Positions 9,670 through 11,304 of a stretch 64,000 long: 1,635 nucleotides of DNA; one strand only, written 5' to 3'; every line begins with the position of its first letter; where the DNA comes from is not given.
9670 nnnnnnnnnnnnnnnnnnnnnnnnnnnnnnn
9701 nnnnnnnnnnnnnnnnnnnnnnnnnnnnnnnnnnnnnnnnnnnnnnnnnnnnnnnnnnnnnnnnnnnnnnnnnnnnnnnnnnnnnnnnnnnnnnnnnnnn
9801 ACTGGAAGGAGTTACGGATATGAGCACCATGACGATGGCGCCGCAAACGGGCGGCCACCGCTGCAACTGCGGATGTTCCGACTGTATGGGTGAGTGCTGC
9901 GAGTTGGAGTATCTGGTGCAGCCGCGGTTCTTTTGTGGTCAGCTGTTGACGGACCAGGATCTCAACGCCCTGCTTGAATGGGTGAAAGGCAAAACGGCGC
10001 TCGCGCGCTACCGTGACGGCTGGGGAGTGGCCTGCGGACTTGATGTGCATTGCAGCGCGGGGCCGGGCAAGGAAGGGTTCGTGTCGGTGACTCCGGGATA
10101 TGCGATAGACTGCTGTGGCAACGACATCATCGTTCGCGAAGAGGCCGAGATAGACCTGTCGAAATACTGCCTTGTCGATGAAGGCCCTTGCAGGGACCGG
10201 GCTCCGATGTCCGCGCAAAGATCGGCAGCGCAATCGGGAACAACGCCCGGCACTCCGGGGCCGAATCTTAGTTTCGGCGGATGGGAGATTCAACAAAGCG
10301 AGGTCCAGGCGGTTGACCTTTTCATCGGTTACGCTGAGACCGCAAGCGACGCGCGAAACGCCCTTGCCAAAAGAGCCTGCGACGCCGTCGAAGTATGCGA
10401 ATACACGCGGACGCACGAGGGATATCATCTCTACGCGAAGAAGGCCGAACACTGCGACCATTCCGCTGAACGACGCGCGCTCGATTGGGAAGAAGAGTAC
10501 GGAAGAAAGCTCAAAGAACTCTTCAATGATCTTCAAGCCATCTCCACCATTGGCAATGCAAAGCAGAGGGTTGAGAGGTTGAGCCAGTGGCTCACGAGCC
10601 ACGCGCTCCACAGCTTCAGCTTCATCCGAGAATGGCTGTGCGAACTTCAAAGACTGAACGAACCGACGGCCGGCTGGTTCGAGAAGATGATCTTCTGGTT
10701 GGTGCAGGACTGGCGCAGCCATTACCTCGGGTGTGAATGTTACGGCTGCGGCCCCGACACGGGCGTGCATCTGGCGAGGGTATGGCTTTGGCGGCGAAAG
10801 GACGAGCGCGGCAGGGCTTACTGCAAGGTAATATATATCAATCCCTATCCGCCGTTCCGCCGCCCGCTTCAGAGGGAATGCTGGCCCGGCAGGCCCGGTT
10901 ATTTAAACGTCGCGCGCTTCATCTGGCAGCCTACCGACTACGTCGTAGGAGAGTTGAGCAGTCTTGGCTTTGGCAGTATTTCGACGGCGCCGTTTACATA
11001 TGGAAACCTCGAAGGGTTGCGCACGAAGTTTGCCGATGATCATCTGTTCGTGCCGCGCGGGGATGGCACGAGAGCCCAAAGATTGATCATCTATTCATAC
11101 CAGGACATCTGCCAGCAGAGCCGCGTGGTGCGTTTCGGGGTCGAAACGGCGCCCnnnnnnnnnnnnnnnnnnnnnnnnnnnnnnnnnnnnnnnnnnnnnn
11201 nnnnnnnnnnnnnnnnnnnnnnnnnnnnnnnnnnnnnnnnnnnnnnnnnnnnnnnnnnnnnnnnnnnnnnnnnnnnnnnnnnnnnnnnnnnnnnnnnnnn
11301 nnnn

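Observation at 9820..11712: Second paralog has a Cys-rich cluster, a Pro/Thr-rich linker and a C-terminal helix-hairpin-helix-like motif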

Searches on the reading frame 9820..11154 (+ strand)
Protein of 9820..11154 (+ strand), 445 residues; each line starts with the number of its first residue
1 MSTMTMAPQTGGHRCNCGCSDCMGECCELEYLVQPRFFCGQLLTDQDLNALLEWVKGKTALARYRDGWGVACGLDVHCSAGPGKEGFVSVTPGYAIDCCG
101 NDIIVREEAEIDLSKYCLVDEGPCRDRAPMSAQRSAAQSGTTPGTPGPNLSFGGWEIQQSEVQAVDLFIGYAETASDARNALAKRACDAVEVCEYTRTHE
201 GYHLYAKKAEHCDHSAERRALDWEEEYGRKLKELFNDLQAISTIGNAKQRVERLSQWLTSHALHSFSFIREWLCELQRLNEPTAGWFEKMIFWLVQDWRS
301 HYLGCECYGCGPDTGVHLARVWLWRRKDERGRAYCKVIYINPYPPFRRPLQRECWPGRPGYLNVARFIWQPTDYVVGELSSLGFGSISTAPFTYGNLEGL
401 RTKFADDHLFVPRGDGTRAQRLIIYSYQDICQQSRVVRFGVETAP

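Call 39: predict_structure(alignment_id=A3)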
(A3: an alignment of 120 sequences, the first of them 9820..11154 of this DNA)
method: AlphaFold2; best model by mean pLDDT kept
length: 445 residues; sequences in the alignment: 120
mean_pLDDT: 85.0   pTM: 0.74
mean pLDDT of the five models: 85.0, 84.6, 83.4, 83.1, 82.9
residues with pLDDT >= 90: 271; 70-90: 89; 50-70: 65; < 50: 20
segments of 3 or more residues with pLDDT < 50: 1-7, 16-19, 128-130, 135-138
pLDDT, mean of each block of 10 residues (from residue 1): 45 50 64 86 88 91 79 90 94 89 94 92 58 50 76 93 94 83 56 81 93 80 94 98 97 98 95 97 96 97 74 81 95 94 72 78 94 96 94 97 96 79 96 97 77
secondary structure, 60 per line:
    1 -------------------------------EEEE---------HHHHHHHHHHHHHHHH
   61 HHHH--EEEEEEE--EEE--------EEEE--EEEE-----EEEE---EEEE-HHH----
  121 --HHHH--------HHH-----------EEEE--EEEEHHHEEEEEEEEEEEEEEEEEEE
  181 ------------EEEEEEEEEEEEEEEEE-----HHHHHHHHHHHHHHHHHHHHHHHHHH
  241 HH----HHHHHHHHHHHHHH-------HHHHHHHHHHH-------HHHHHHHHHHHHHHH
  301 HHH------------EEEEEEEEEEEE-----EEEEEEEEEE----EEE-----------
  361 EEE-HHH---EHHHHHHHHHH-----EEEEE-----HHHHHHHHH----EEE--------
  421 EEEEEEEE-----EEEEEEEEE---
elements in order: E32-35 H45-64 E67-73 E76-78 E87-90 E93-96 E102-105 E109-112 H123-126 E149-152 E155-158 E162-180 E193-209 H215-242 H247-260 H268-278 H286-303 E316-327 E333-342 E347-349 E361-363 H372-381 E387-391 H397-405 E410-412 E421-428 E434-442
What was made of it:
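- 9862..9912 (+): N-terminal Cys cluster, residues 15-31 (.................). Family consensus is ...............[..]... In this protein the family's C31 is Tyr. AF2 confidence is low here (pLDDT 45-64, call 39).
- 10264..11145 (+): Central body, residues ~149-442: a long beta-hairpin, a four-helix bundle (215-303) and an alpha/beta domain (316-442), with many conserved Cys. AF2 pLDDT mostly above 90 (call 39).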

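Call 41: search_solved_structures(query=A3, max_evalue=1, show_alignments=2)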
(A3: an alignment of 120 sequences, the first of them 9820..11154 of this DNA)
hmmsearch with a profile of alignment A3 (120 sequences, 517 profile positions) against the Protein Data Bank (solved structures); distinct sequences matched with E-value up to 1: 47.
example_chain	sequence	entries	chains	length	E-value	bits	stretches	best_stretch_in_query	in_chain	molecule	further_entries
7b5h_AA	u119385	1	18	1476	0.0028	19.8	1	40-99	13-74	All3314 protein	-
1pzn_A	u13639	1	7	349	0.046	15.8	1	440-507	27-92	DNA repair and recombination protein rad51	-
7yll_A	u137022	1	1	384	0.053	15.6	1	446-491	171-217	DNA polymerase IV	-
4nlg_A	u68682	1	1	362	0.084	15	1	445-491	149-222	DNA polymerase IV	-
4f50_A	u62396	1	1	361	0.091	14.8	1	445-490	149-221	DNA polymerase IV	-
4f4w_A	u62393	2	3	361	0.095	14.8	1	445-490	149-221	DNA polymerase IV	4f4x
3bq0_A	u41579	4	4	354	0.1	14.6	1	445-490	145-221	DNA polymerase IV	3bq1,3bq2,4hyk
1k1q_A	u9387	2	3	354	0.11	14.6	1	445-490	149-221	DBH protein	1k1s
4f4y_A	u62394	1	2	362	0.12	14.4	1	445-490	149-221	DNA polymerase IV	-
5ms0_M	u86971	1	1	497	0.16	14.1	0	431-514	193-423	Transcription termination/antitermination protein NusA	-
6flq_F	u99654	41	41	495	0.17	14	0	431-514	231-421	Transcription termination/antitermination protein NusA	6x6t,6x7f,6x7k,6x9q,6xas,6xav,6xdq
6z9p_A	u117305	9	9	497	0.17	14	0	431-514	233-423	Transcription termination/antitermination protein NusA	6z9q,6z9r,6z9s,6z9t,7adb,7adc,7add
8pil_F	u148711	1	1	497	0.17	14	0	431-514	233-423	Transcription termination/antitermination protein NusA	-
7ubn_N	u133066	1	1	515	0.19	13.8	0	431-514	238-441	Transcription termination/antitermination protein NusA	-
6gov_A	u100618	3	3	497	0.22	13.6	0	431-514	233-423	Transcription termination/antitermination protein NusA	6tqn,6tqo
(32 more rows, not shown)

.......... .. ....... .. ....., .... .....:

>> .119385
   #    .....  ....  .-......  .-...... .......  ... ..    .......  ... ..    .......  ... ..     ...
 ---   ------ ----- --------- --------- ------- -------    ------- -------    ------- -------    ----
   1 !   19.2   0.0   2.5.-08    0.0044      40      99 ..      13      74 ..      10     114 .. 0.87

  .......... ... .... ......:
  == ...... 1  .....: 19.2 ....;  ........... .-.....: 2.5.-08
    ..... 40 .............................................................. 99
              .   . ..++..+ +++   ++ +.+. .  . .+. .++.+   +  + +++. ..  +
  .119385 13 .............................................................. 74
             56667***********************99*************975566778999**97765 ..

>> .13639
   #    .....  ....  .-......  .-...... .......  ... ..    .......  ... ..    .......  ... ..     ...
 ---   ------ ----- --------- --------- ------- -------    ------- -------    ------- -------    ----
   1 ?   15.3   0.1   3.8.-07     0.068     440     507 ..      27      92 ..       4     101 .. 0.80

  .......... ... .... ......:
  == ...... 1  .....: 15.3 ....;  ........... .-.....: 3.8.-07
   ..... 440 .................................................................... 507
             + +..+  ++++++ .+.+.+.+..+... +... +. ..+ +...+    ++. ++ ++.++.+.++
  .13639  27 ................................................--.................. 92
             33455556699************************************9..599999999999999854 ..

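Call 46: find_related_loci(query=A3, collection=genome_contigs, flank=10000)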
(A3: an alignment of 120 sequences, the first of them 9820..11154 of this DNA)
Query A3 (445 aa) in genome_contigs; peptide patterns used: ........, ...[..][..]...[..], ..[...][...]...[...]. (x = any residue, [..] = any of these).
341 stretches matched a pattern; 270 encode a relative of the query (tblastn E <= 1e-3); the best 80 are kept; 80 distinct loci.
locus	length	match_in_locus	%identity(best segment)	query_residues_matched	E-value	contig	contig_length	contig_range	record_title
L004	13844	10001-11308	59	1-441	3e-180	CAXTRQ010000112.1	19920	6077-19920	MAG TPA_asm: uncultured Pyrinomonadaceae bacterium isolate public_SRR14721960_metawrap_bin.1 genome assembly, contig: pu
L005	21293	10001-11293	61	1-445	1e-178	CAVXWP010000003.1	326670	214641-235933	MAG: Blastocatellia bacterium isolate MFD04944.bin.1.11 genome assembly, contig: contig_22321, whole genome shotgun sequ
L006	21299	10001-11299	51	1-442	2e-147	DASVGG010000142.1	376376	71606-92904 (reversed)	MAG TPA_asm: Pyrinomonadaceae bacterium isolate SMAG_U2109 k141_1104079, whole genome shotgun sequence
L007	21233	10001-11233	45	15-439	2e-110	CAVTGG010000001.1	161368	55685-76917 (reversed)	MAG: uncultured Acidobacteriota bacterium isolate MFD09212.bin.1.4 genome assembly, contig: contig_101638, whole genome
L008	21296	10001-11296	49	2-442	3e-139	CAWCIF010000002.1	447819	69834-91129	MAG: uncultured Acidobacteriaceae bacterium isolate MFD09603.bin.1.55 genome assembly, contig: contig_13790, whole genom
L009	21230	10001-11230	42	15-439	2e-99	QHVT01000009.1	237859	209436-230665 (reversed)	MAG: Acidobacteria bacterium isolate gp7 AA8 14_0903_02_30cm_scaffold_11_curated, whole genome shotgun sequence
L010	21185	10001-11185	38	3-420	3e-86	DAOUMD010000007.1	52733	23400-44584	MAG TPA_asm: Anaerolineae bacterium isolate W31_78 k127_407549, whole genome shotgun sequence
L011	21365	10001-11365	39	1-443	4e-86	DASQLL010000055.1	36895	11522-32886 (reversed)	MAG TPA_asm: Pyrinomonadaceae bacterium isolate SMAG_U11937 k141_3280511, whole genome shotgun sequence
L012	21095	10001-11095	41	15-386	6e-85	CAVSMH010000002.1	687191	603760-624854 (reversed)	MAG: Bryobacterales bacterium isolate MFD04944.bin.1.225 genome assembly, contig: contig_13525, whole genome shotgun seq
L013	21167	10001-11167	40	3-384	5e-84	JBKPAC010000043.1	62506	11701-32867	MAG: Acidobacteriota bacterium isolate GB_HAYS_MAG_00017 GB_HAYS_000001470209, whole genome shotgun sequence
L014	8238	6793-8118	38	2-445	2e-82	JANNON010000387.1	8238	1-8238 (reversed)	MAG: Blastocatellia bacterium isolate SOY_34_metabat_33 SOY_34_k141_281889, whole genome shotgun sequence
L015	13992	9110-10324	38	13-411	6e-82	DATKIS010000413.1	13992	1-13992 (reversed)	MAG TPA_asm: Pyrinomonadaceae bacterium isolate SMAG_U14610 k141_953992, whole genome shotgun sequence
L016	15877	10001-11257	37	1-439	2e-81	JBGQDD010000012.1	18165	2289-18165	MAG: Candidatus Acidiferrum sp. isolate OBJ2_061818_110_24 k141_1160532_length_18165_cov_12.0000, whole genome shotgun s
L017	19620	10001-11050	37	13-384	1e-80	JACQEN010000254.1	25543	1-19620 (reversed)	MAG: Deltaproteobacteria bacterium isolate NC_groundwater_1022_Pr1_S-0.65um_62_10 Montesol18_Sp65_coassembly_scaffold_12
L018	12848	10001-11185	39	15-406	3e-80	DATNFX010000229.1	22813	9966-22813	MAG TPA_asm: Pyrinomonadaceae bacterium isolate SMAG_U11306 k141_136670, whole genome shotgun sequence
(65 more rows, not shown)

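Call 66: fold_search(model_id=the predicted structure, library=pdb)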
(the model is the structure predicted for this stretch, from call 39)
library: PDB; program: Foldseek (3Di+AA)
matches with E <= 10: 329; with E <= 0.001: 3
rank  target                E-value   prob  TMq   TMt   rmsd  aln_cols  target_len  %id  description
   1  7b5h_AB               2.2e-05  0.96  0.17  0.12  18.0       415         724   13  Cryo-EM structure of the contractile injection system base plate from Anabaena PCC7120 (released 2022-02-23)
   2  7b5h_AA               4.0e-05  0.85  0.18  0.14  19.5       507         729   12  Cryo-EM structure of the contractile injection system base plate from Anabaena PCC7120 (released 2022-02-23)
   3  7b5h_AC               8.0e-04  0.92  0.15  0.11  13.2       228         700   13  Cryo-EM structure of the contractile injection system base plate from Anabaena PCC7120 (released 2022-02-23)
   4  9eui_Q                2.7e-03  0.95  0.15  0.08   9.2       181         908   11  Cryo-EM structure of Staphylococcus aureus bacteriophage phi812 baseplate in the post-contraction state - complete (released 2025-04-09)
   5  5y0e_C                3.9e-03  0.35  0.14  0.14  20.0       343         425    9  Crystal structure of TssK (released 2018-08-08)
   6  5y0e_B                3.9e-03  0.35  0.13  0.13  18.7       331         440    8  Crystal structure of TssK (released 2018-08-08)
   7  9euj_G                6.2e-03  0.91  0.15  0.09   9.2       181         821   11  Cryo-EM structure of Staphylococcus aureus bacteriophage phi812 baseplate in the post-contraction state - sheath initi (released 2025-04-09)
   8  6n38_F                6.2e-03  0.47  0.15  0.21  18.1       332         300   12  Structure of the type VI secretion system TssK-TssF-TssG baseplate subcomplex revealed by cryo-electron microscopy - f (released 2018-12-26)
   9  6n38_E                6.2e-03  0.47  0.16  0.22  16.7       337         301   12  Structure of the type VI secretion system TssK-TssF-TssG baseplate subcomplex revealed by cryo-electron microscopy - f (released 2018-12-26)
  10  5y0e_A                6.6e-03  0.33  0.13  0.14  18.8       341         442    9  Crystal structure of TssK (released 2018-08-08)
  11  6n38_A                1.1e-02  0.25  0.14  0.19  19.2       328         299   11  Structure of the type VI secretion system TssK-TssF-TssG baseplate subcomplex revealed by cryo-electron microscopy - f (released 2018-12-26)
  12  6n38_B                1.2e-02  0.21  0.13  0.17  19.4       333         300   11  Structure of the type VI secretion system TssK-TssF-TssG baseplate subcomplex revealed by cryo-electron microscopy - f (released 2018-12-26)
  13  5mwn_B                1.7e-02  0.33  0.16  0.20  17.4       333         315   12  Structure of the EAEC T6SS component TssK N-terminal domain in complex with llama nanobodies nbK18 and nbK27 (released 2017-06-28)
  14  5mwn_C                2.7e-02  0.25  0.15  0.20  17.0       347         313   11  Structure of the EAEC T6SS component TssK N-terminal domain in complex with llama nanobodies nbK18 and nbK27 (released 2017-06-28)
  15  5mwn_A                3.0e-02  0.25  0.16  0.21  17.6       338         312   12  Structure of the EAEC T6SS component TssK N-terminal domain in complex with llama nanobodies nbK18 and nbK27 (released 2017-06-28)
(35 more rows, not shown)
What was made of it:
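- On Cis19 crown protein (All3314): Foldseek E 2e-5 but TM 0.17 (call 66).
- Closest known: Cis19. Same: It is the best structural match of the core (Foldseek E 2e-5, prob 0.96, call 66), with a weak profile match of the N-domain (E 0.003, call 41).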

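Call 71: search_dna_similar(query=window:9820-11154:+, collection=phages, mode=protein, max_evalue=0.01, max_rows=15)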
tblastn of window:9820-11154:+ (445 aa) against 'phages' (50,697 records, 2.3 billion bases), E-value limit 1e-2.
No match.
